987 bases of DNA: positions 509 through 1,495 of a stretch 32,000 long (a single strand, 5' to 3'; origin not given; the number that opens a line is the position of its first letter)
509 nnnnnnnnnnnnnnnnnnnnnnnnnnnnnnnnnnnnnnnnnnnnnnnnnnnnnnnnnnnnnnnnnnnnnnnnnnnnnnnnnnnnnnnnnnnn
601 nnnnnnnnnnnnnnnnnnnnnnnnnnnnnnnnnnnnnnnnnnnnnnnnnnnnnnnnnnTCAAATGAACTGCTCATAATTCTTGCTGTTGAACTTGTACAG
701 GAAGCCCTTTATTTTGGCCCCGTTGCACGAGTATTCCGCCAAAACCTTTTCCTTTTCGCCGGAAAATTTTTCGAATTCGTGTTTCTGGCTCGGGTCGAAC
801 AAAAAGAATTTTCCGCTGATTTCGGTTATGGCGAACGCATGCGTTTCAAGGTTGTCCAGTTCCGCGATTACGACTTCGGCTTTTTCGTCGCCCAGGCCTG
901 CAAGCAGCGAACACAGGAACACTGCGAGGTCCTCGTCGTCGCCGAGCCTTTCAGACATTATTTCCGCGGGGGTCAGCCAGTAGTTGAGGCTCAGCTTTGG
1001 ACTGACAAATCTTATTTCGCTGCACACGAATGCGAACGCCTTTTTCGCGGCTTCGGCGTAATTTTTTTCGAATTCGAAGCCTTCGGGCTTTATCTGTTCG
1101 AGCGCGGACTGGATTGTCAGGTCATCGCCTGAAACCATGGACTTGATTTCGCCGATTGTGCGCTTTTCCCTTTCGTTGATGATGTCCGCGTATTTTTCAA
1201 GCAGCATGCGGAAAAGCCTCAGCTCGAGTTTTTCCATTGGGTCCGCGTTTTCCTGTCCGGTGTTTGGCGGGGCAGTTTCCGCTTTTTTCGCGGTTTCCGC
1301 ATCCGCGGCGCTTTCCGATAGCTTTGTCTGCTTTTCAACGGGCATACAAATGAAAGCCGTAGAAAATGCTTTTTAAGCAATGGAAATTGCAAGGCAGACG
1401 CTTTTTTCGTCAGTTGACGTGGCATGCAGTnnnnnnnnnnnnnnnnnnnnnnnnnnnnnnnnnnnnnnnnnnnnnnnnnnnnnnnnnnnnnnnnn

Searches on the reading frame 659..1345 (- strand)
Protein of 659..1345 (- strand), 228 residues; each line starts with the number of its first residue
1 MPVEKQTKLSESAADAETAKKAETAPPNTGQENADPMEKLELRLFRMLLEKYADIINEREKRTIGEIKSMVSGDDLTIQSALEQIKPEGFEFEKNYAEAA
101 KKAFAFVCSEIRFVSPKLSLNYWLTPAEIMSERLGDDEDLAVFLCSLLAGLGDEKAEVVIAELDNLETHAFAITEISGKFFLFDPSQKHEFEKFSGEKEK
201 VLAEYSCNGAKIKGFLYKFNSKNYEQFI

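Call 6: search_protein_families(library=pfam, proteins=[window:659-1345:-])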
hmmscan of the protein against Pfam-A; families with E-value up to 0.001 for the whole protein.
window:659-1345:- (228 aa): 2 families
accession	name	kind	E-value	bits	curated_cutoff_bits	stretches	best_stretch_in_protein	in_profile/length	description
PF24656.1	CEPT76_peptidase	-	2e-06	28.4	27.8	1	122-193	2-77/121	CEP76 peptidase-like domain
PF04473.18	DUF553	-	3.7e-06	26.9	20.5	1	105-185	43-113/140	Transglutaminase-like domain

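Call 8: search_protein_families(library=ncbifam, proteins=[window:659-1345:-])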
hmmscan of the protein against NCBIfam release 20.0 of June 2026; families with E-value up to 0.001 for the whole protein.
window:659-1345:- (228 aa): 0 families

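Call 52: search_solved_structures(query=window:659-1345:-, max_evalue=1)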
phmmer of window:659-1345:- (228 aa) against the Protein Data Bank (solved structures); distinct sequences matched with E-value up to 1: 1.
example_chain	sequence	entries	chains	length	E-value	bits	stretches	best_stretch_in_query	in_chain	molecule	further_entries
1ktk_E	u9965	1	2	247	0.49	13.4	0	73-133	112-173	T-cell receptor beta chain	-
